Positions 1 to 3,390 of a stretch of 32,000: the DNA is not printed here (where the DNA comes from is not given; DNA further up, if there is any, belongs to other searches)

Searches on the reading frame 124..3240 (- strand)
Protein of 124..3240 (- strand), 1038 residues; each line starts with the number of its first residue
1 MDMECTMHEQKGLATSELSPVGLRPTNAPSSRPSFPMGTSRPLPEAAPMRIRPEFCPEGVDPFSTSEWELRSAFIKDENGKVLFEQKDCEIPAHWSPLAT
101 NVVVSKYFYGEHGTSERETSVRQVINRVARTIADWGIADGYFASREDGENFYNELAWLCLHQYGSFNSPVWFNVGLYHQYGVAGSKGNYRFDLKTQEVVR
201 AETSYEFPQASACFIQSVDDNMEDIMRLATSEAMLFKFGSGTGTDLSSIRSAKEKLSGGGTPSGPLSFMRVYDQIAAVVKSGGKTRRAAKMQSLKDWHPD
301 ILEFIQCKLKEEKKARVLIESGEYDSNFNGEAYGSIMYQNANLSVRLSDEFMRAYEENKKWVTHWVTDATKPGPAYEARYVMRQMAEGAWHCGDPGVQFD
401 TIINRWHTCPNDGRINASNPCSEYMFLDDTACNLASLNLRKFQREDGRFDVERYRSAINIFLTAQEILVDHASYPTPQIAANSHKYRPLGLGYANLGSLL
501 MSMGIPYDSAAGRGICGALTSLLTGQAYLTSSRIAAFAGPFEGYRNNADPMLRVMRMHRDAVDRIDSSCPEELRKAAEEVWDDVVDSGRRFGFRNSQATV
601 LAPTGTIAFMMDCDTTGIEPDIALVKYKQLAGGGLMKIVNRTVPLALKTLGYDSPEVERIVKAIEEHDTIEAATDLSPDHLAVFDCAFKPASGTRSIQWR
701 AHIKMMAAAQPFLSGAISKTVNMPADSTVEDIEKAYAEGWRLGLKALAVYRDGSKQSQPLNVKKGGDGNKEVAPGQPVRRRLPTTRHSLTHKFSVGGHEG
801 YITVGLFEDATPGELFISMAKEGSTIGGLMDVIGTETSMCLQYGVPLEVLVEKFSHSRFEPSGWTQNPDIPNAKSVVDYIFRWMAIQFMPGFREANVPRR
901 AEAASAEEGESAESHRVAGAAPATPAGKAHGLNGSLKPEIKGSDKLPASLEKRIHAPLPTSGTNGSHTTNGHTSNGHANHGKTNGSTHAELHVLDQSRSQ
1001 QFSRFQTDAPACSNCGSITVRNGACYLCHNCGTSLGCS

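Call 61: search_protein_families(library=pfam, alignment_id=A8, max_evalue=0.0001)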
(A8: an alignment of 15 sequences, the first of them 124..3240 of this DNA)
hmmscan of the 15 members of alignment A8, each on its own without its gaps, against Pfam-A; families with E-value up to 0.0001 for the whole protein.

A. member 1, window:124-3240:- (1038 aa): 3 families
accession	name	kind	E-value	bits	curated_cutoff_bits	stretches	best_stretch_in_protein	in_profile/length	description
PF02867.20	Ribonuc_red_lgC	-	2.8e-137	459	23.9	1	211-750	1-523/523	Ribonucleotide reductase, barrel domain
PF08471.15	Ribonuc_red_2_N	-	1.1e-19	71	27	1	79-162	1-103/103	Class II vitamin B12-dependent ribonucleotide reductase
PF12637.14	TSCPD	-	6e-09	36.5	22.8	1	793-885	7-85/88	TSCPD domain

B. families by the number of members that match (of 15 scanned): 22 families
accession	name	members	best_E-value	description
PF00528.27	BPD_transp_1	2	3.1e-21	Binding-protein-dependent transport system inner membrane component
PF02867.20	Ribonuc_red_lgC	1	2.8e-137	Ribonucleotide reductase, barrel domain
PF00290.26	Trp_syntA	1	2.4e-76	Tryptophan synthase alpha chain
PF13561.12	adh_short_C2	1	8.7e-61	Enoyl-(Acyl carrier protein) reductase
PF00106.31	adh_short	1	7.4e-44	short chain dehydrogenase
PF00291.31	PALP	1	7.7e-43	Pyridoxal-phosphate dependent enzyme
PF00005.33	ABC_tran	1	1.5e-36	ABC transporter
PF13531.11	SBP_bac_11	1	5.7e-32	Bacterial extracellular solute-binding protein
PF02082.26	Rrf2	1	1.1e-30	Iron-dependent Transcriptional regulator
PF01979.26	Amidohydro_1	1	1.1e-22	Amidohydrolase family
PF20360.3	DUF6655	1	5.4e-22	Family of unknown function (DUF6655)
PF08471.15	Ribonuc_red_2_N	1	1.1e-19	Class II vitamin B12-dependent ribonucleotide reductase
PF17850.7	CysA_C_terminal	1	6.5e-15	CysA C-terminal regulatory domain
PF12857.13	TOBE_3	1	3.3e-12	TOBE-like domain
PF01547.30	SBP_bac_1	1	8.3e-12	Bacterial extracellular solute-binding protein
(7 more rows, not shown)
